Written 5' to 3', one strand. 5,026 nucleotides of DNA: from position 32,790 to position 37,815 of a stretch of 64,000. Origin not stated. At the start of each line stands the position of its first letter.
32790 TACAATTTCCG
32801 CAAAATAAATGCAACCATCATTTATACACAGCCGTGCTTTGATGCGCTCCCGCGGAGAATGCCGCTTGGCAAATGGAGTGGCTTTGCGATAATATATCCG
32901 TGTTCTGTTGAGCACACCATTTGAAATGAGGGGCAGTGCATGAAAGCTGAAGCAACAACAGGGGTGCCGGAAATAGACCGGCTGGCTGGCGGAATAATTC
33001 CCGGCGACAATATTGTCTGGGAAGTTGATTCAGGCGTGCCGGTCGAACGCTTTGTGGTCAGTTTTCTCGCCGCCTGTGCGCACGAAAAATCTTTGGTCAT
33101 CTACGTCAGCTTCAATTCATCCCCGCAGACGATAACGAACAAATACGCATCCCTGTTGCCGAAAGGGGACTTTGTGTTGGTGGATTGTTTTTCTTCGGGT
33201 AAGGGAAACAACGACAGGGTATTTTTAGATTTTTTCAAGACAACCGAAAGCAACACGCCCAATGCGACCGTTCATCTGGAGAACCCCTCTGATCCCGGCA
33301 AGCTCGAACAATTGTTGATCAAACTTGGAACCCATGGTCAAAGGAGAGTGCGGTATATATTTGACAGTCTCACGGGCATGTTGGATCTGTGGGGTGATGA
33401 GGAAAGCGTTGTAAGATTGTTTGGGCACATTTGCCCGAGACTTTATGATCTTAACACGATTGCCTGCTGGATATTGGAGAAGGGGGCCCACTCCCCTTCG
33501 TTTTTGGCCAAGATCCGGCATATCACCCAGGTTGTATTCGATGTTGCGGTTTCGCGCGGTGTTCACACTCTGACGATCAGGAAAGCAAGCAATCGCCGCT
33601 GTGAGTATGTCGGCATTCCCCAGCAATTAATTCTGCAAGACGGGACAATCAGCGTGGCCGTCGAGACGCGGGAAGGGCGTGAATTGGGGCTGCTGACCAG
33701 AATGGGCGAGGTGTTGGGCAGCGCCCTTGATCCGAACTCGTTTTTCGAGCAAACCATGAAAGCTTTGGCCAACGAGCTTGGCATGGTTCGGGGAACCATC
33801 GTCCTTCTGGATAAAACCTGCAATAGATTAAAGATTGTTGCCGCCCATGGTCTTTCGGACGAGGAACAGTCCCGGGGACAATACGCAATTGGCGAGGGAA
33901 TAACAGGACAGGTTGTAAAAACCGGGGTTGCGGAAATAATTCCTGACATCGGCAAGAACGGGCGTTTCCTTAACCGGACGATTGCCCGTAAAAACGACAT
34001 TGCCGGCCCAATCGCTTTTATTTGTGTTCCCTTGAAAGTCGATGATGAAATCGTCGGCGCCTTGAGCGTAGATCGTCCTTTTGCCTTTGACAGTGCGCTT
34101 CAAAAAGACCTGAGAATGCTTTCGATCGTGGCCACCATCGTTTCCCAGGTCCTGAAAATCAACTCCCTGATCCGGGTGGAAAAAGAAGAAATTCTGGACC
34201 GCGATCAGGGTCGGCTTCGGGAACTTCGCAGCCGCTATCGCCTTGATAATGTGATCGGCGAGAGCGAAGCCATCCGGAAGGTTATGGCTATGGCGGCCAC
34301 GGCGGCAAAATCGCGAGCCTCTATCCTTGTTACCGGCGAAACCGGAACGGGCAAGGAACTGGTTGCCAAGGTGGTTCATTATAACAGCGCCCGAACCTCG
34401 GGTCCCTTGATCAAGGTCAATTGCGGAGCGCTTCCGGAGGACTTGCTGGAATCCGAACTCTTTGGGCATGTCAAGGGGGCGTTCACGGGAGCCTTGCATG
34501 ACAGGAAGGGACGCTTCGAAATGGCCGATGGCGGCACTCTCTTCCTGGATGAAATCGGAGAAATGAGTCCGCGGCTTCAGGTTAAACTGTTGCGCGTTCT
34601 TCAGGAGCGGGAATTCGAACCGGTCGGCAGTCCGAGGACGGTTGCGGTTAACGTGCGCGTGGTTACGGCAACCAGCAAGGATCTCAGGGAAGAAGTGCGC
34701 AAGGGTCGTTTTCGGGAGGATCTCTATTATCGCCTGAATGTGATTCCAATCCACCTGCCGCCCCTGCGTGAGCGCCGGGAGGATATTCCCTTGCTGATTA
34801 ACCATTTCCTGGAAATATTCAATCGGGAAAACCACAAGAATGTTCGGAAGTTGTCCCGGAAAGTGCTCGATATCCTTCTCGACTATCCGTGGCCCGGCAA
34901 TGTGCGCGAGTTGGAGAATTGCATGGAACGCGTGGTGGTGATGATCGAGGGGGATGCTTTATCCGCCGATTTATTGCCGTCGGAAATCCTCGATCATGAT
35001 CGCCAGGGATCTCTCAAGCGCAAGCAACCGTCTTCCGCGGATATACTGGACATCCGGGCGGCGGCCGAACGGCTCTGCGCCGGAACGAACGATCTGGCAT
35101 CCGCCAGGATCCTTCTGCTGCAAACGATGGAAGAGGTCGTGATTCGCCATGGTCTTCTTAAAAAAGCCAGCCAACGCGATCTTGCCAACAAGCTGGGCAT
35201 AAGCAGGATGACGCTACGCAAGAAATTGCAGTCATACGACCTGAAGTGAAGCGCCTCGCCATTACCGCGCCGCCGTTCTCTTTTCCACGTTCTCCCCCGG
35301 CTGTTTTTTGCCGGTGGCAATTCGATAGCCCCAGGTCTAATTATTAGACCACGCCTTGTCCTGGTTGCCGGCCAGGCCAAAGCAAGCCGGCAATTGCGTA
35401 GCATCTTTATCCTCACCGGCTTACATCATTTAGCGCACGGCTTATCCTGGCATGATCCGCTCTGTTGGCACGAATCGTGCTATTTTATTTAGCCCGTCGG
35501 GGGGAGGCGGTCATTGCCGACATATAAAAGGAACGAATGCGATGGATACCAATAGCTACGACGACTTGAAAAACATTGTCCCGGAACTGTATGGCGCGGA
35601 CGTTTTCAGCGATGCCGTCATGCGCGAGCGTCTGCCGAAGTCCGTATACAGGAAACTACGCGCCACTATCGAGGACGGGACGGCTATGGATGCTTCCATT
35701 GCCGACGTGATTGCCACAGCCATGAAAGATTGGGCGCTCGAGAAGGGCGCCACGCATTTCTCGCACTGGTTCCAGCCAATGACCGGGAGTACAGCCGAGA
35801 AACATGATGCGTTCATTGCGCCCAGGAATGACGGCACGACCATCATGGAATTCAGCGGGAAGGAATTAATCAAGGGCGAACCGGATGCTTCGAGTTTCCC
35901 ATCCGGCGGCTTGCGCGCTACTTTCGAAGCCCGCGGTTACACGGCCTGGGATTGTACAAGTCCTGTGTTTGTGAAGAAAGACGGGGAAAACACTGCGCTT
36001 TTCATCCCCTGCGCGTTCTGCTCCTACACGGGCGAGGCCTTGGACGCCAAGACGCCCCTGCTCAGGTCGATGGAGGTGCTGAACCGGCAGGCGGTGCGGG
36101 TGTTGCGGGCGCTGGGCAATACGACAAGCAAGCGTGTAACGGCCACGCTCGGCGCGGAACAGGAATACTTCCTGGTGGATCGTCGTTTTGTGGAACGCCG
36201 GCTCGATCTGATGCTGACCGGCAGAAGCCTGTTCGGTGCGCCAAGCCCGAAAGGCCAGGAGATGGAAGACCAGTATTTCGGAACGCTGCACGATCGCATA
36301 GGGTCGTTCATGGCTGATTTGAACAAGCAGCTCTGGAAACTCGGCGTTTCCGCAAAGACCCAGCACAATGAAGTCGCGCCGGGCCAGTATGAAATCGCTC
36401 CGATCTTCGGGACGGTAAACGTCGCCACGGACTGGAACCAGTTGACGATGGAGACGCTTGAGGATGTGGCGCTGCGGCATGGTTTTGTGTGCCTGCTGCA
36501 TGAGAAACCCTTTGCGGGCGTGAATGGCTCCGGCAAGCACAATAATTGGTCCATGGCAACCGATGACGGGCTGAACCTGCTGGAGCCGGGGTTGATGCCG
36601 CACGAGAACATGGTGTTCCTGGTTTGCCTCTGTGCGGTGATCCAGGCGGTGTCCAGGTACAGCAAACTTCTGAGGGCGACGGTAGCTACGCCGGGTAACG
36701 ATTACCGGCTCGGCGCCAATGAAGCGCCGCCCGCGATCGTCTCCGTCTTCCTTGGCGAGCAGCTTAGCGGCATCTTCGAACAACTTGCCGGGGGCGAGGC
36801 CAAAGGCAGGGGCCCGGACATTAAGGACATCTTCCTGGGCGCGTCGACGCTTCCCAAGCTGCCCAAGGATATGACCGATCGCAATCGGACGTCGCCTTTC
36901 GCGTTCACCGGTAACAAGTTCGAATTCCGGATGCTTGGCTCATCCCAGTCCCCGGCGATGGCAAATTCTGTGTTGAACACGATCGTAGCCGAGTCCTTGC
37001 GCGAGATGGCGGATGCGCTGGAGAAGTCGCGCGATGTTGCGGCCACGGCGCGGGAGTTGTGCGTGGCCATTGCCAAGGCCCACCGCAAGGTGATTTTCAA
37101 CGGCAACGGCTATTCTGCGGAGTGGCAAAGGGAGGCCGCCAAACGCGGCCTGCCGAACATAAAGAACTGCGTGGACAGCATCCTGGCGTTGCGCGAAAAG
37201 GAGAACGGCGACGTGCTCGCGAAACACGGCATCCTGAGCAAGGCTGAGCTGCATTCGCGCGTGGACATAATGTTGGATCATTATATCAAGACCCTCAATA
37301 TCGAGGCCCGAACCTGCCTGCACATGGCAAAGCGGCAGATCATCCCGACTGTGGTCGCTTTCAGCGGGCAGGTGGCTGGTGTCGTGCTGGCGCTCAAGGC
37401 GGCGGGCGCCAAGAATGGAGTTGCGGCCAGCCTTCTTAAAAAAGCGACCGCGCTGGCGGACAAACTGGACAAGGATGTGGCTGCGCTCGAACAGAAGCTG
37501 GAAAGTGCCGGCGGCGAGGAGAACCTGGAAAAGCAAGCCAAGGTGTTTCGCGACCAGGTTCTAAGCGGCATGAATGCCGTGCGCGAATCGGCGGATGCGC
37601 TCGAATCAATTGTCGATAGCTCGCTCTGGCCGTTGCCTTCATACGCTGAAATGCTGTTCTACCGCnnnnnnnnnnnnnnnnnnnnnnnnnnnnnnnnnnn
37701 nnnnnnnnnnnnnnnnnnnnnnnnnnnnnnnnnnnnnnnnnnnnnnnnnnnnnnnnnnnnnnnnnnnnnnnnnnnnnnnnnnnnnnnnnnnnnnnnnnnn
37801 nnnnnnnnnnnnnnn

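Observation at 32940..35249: Sigma-54 enhancer-binding protein carrying a degenerate KaiC/RecA-like N-terminal domain plus GAF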

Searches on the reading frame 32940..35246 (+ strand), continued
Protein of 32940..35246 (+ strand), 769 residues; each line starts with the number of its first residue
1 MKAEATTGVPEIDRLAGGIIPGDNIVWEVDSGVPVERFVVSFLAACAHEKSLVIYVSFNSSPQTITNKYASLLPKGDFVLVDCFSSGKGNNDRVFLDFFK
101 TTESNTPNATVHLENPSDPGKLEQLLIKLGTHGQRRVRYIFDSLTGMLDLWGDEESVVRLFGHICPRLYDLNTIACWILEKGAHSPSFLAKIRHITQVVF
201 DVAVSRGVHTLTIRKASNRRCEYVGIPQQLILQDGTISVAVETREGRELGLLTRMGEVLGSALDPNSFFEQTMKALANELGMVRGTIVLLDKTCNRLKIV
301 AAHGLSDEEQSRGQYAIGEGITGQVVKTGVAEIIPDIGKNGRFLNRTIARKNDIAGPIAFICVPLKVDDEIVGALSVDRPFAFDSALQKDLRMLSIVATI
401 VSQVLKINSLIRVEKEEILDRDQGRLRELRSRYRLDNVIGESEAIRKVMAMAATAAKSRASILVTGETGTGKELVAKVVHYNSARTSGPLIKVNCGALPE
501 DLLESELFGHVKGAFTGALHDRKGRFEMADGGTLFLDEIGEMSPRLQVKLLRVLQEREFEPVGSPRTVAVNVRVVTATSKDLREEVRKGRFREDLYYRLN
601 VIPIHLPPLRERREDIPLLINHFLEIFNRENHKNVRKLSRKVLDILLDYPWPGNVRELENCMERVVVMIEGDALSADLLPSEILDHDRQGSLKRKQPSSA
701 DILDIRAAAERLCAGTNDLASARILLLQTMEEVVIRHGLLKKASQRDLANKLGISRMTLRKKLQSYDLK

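Call 18: find_encoding_contigs(protein=window:32940-35246:+, flank=8000, max_places=4)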
Protein window:32940-35246:+ (769 aa): no gene with exactly this product is on record in the collection.
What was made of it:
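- Tried and rejected: The exact-sequence look-up of the window protein's contig found nothing on record (call 18).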

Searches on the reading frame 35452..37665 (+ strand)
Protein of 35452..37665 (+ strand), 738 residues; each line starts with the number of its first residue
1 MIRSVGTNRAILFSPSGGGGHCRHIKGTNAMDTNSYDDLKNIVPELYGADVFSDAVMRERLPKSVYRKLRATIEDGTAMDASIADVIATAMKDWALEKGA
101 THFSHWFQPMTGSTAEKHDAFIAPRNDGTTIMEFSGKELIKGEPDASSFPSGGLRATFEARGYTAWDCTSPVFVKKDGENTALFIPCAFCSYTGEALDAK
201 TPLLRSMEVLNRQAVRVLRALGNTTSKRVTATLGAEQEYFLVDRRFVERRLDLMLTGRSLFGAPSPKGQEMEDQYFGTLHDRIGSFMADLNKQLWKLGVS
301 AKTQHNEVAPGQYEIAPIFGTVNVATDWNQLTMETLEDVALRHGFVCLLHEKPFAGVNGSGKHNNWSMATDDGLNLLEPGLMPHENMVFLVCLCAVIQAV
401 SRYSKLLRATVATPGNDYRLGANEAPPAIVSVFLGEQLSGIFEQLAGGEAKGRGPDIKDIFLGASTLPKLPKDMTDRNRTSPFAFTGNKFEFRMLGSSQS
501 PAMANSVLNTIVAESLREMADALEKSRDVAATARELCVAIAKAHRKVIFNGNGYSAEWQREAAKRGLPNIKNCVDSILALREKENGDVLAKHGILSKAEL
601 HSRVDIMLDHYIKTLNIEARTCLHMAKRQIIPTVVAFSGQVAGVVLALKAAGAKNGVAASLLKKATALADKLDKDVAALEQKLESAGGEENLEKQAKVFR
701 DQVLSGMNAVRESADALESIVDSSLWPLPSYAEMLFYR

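Call 3: search_protein_families(library=pfam, proteins=[window:35452-37665:+], max_evalue=1)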
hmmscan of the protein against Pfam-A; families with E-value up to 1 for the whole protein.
window:35452-37665:+ (738 aa): 3 families
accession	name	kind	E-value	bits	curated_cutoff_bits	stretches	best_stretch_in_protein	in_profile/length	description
PF12437.13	GSIII_N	-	3.7e-78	261.1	25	1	45-206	3-160/160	Glutamine synthetase type III N terminal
PF18318.6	Gln-synt_C-ter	-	1.2e-36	125.5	22.7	1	535-648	4-117/118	Glutamine synthetase C-terminal domain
PF00120.29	Gln-synt_C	-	1.6e-18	67.3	24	1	219-377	10-164/344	Glutamine synthetase, catalytic domain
